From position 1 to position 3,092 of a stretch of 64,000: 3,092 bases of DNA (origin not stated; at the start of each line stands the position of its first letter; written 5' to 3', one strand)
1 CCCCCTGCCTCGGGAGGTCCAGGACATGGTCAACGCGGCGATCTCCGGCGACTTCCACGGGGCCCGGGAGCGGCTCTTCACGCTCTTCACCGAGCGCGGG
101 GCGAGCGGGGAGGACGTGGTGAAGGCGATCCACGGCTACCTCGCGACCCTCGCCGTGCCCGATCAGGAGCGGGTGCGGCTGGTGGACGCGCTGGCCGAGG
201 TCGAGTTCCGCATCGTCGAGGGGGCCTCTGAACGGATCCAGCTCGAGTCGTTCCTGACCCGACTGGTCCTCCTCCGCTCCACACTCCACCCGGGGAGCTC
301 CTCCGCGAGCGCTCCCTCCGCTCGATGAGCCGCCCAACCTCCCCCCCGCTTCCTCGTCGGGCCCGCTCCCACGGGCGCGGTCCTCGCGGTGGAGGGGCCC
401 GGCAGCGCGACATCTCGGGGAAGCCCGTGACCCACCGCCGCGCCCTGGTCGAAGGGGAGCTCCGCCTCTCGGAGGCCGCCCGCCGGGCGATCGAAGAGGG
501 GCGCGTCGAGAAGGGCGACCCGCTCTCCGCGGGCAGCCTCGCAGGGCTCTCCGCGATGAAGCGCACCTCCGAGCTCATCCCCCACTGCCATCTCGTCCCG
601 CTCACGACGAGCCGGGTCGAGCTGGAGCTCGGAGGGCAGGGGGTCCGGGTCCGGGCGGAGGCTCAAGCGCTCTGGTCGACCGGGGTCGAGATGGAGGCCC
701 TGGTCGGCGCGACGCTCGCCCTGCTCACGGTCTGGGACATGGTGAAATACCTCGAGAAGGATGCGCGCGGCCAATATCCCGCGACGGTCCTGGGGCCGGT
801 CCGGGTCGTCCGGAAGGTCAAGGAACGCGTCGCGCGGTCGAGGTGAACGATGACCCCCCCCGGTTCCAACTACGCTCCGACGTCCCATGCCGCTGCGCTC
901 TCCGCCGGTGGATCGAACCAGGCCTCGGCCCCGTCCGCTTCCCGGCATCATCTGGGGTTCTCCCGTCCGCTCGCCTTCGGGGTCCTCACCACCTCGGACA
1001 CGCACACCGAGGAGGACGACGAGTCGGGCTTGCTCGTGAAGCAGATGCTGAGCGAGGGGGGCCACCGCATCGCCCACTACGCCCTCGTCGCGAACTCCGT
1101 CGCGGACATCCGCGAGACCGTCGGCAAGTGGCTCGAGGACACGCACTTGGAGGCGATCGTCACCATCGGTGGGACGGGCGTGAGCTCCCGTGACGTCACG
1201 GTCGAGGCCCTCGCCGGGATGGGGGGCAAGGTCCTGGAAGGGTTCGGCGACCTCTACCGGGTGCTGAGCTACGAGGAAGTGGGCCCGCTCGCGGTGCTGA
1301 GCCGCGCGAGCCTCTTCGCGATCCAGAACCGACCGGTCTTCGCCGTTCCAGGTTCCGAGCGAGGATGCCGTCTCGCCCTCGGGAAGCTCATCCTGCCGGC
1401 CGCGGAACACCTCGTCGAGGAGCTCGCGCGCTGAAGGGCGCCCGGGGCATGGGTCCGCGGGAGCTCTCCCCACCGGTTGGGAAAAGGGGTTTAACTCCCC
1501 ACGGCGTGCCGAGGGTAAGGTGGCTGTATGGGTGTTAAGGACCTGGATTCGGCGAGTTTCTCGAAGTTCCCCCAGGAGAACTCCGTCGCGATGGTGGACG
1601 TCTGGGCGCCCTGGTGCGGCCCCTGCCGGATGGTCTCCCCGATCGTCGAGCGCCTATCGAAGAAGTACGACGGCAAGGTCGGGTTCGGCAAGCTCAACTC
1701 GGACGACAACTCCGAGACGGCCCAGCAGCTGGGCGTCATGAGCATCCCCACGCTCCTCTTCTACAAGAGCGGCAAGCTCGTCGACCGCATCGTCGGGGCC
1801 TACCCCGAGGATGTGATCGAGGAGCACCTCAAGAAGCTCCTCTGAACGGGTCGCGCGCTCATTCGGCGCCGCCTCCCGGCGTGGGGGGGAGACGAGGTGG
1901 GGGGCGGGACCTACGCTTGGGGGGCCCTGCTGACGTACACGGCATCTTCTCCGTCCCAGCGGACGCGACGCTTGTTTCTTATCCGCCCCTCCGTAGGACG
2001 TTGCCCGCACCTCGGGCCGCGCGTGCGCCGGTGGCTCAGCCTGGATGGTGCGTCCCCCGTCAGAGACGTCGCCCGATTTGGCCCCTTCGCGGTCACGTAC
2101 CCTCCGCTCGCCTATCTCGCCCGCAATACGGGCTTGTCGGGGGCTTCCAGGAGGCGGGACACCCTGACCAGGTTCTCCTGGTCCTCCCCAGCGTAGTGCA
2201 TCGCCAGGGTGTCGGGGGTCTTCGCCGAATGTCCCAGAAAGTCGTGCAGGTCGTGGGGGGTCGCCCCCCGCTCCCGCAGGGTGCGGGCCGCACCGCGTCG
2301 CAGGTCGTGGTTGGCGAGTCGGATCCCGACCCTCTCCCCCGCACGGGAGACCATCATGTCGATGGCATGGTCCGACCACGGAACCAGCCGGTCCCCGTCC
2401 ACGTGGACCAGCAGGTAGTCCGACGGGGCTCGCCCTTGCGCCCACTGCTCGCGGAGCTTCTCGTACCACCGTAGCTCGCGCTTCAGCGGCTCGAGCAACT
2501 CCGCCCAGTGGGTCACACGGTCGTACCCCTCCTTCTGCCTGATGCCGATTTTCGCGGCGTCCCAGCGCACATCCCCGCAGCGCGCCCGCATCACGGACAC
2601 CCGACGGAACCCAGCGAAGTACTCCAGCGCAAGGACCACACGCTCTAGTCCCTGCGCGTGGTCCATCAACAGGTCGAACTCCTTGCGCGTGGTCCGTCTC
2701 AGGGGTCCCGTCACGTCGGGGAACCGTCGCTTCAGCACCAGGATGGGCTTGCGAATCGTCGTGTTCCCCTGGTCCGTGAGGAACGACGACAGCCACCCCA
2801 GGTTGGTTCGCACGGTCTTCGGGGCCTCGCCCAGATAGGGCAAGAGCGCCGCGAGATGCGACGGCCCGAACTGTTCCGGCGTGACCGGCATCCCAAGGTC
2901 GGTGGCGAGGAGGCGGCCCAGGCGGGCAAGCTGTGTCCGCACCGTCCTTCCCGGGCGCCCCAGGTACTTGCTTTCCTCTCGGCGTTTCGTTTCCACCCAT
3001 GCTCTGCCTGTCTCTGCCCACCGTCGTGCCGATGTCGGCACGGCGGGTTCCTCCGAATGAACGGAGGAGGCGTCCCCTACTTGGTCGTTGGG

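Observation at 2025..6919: Small integrated element in tRNA-Arg(CCT), using the 5' half of the tRNA as att site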

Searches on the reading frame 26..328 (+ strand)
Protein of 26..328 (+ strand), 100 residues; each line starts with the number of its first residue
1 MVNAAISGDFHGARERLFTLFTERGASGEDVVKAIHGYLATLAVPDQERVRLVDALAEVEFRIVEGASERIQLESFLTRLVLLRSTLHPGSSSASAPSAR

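Call 10: search_protein_families(library=pfam, proteins=[window:26-328:+], max_evalue=0.001)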
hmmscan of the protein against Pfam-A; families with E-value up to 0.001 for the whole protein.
window:26-328:+ (100 aa): 1 family
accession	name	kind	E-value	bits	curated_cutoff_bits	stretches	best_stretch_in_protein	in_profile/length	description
PF08542.16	Rep_fac_C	-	2e-18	67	23.6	1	1-78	9-87/88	Replication factor C C-terminal domain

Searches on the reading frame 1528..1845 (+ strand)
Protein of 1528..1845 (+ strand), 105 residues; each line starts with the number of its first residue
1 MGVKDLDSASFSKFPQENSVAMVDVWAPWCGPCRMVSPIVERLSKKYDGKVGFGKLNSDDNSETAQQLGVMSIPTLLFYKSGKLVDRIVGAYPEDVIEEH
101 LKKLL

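Call 10: search_protein_families(library=pfam, proteins=[window:1528-1845:+], max_evalue=0.001)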
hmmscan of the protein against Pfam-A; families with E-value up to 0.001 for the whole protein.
window:1528-1845:+ (105 aa): 6 families
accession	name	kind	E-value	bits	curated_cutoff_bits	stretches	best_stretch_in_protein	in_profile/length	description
PF00085.26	Thioredoxin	-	1.7e-25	89.4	23.5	1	5-102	4-102/103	Thioredoxin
PF13098.12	Thioredoxin_2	-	1.6e-07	32.1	27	1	17-100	4-103/104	Thioredoxin-like domain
PF13905.12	Thioredoxin_8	-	1.7e-05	25.5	27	0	20-48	3-31/94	Thioredoxin-like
PF04756.19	OST3_OST6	-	4.3e-05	23.5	27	1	30-81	46-104/294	OST3 / OST6 family, transporter family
PF14595.12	Thioredoxin_9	-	6.4e-05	23.3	25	1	27-97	50-122/129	Thioredoxin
PF08534.16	Redoxin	-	0.00032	20.9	26.6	0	6-63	18-75/148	Redoxin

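Call 13: find_encoding_contigs(protein=window:1528-1845:+, flank=10000, max_places=10)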
Protein window:1528-1845:+ (105 aa): 2 contigs read that carry it; 2 places shown.
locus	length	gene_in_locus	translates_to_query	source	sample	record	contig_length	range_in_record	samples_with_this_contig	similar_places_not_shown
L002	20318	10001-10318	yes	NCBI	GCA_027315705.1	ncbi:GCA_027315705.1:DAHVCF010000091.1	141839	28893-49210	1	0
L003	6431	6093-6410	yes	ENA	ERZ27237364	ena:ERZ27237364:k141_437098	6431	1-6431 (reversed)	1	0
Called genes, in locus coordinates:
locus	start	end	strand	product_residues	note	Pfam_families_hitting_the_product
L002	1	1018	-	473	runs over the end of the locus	PF00206:Lyase_1, PF14698:ASL_C2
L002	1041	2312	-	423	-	PF00764:Arginosuc_synth, PF20979:Arginosuc_syn_C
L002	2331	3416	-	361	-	PF00696:AA_kinase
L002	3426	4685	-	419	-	PF01960:ArgJ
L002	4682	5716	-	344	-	PF01118:Semialdhyde_dh, PF22698:Semialdhyde_dhC_1, PF02774:Semialdhyde_dhC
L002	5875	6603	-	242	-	PF24367:DUF7523, PF13840:ACT_7 (weak)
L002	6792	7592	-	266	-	PF01343:Peptidase_S49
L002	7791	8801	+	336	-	PF05496:RuvB_N (weak), PF00004:AAA, PF13177:DNA_pol3_delta2 (weak), PF08542:Rep_fac_C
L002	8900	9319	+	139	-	PF01967:MoaC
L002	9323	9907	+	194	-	PF00994:MoCF_biosynth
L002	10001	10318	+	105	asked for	PF00085:Thioredoxin, PF13098:Thioredoxin_2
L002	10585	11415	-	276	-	PF00589:Phage_integrase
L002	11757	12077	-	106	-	-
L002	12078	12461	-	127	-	-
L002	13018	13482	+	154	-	-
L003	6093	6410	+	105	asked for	PF00085:Thioredoxin, PF13098:Thioredoxin_2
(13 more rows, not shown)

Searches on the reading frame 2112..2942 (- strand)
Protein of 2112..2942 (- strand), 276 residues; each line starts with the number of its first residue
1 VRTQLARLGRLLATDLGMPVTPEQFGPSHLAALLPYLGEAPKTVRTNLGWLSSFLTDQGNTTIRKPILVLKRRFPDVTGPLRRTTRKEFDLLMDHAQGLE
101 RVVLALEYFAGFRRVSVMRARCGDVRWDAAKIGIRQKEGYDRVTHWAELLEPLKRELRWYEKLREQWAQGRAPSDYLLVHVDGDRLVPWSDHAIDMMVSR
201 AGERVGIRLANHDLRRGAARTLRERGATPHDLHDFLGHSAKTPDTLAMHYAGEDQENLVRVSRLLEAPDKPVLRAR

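Call 28: find_homologous_proteins(query=window:2112-2942:-)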
Query window:2112-2942:- (276 aa): 4 proteins with E <= 0.001 among 4518 candidates.
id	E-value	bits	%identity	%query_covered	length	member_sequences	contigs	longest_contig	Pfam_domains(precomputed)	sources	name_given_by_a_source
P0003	1.4e-182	623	100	100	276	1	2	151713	PF00589.28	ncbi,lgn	-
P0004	1.1e-44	171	41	96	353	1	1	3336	PF00589.28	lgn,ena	-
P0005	9.3e-7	47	29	80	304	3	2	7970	PF00589.28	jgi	-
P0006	2.0e-6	46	33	60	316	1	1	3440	PF00589.28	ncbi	-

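Call 29: find_encoding_contigs(protein=P0004, flank=10000)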
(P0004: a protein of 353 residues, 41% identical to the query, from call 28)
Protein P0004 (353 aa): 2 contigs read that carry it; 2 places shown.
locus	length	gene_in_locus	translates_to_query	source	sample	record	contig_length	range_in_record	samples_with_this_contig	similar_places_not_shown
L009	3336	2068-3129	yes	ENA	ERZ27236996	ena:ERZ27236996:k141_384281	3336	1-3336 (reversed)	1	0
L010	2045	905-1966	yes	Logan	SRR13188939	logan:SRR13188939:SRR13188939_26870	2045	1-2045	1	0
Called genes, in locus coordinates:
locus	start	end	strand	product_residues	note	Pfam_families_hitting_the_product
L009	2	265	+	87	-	?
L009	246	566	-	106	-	-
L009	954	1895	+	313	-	-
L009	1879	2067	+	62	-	-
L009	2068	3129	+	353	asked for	PF00589:Phage_integrase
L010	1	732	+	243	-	?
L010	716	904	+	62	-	-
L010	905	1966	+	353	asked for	PF00589:Phage_integrase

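Call 30: find_encoding_contigs(protein=P0003, flank=6000)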
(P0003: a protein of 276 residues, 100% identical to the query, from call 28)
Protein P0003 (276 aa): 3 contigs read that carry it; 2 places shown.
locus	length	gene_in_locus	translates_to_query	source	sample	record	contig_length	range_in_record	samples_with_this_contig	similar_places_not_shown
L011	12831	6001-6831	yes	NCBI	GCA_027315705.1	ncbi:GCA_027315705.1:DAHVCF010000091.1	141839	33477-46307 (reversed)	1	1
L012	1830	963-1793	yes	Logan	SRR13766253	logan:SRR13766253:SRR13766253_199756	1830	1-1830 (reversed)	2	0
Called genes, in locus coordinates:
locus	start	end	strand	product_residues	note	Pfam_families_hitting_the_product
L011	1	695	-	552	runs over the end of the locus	PF20656:MS_N, PF01274:MS_TIM-barrel, PF22484:DUF6986 (weak), PF03328:HpcH_HpaI (weak), PF20659:MS_C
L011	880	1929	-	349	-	PF08241:Methyltransf_11, PF13649:Methyltransf_25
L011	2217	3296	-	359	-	-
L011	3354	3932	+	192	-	-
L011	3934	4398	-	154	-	-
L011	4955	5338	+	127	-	-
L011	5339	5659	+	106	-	-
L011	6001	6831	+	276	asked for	PF00589:Phage_integrase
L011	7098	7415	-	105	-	PF00085:Thioredoxin, PF13098:Thioredoxin_2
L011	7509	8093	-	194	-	PF00994:MoCF_biosynth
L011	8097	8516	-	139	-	PF01967:MoaC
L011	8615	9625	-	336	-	PF05496:RuvB_N (weak), PF00004:AAA, PF13177:DNA_pol3_delta2 (weak), PF08542:Rep_fac_C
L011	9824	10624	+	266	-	PF01343:Peptidase_S49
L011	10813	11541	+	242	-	PF24367:DUF7523, PF13840:ACT_7 (weak)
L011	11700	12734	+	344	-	PF01118:Semialdhyde_dh, PF22698:Semialdhyde_dhC_1, PF02774:Semialdhyde_dhC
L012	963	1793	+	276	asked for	PF00589:Phage_integrase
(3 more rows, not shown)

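Call 60: find_related_loci(query=window:2112-2942:-, collection=viral_contigs, flank=10000)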
Query window:2112-2942:- (276 aa) in viral_contigs; peptide patterns used: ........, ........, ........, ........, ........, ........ (x = any residue, [..] = any of these).
6 stretches matched a pattern, but none encodes a relative of the query by tblastn (E <= 1e-3).

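Call 64: find_encoding_contigs(protein=P0005, flank=10000)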
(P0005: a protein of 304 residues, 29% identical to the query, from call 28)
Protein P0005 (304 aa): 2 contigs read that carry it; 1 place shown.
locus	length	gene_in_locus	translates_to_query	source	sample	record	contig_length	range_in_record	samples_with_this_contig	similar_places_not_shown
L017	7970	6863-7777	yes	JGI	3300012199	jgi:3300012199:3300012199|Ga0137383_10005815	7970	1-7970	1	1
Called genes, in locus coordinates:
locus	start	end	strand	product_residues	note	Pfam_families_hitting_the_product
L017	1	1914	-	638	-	?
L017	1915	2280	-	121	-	-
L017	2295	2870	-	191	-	-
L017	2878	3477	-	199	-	PF13620:CarboxypepD_reg, PF13715:CarbopepD_reg_2, PF17210:SdrD_B (faint)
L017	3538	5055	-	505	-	-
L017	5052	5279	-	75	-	-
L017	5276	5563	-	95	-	-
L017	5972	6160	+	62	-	-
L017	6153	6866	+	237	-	PF00239:Resolvase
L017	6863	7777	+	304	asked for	PF00589:Phage_integrase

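Call 65: find_encoding_contigs(protein=P0006, flank=10000)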
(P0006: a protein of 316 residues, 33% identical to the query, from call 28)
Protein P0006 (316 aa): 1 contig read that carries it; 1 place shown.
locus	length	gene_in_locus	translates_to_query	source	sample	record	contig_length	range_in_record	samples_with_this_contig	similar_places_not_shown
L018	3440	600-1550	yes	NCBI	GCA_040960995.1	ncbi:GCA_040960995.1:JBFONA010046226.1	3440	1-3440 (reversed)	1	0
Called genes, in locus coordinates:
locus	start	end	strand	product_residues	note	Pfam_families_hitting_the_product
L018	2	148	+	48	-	?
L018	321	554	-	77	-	-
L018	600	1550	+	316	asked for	PF00589:Phage_integrase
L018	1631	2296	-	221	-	-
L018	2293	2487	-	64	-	-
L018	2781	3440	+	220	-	?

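Call 106: search_protein_families(library=pfam, proteins=[L009:954-1895:+, L009:1879-2067:+, L009:246-566:-], max_evalue=0.01)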
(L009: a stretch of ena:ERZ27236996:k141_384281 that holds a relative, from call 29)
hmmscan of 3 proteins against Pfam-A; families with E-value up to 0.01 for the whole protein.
L009:954-1895:+ (313 aa): 1 family
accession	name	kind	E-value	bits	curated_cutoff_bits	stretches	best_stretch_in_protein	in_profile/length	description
PF12840.13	HTH_20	-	0.0014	19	27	1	46-71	21-45/51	Helix-turn-helix domain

L009:1879-2067:+ (62 aa): 0 families

L009:246-566:- (106 aa): 0 families
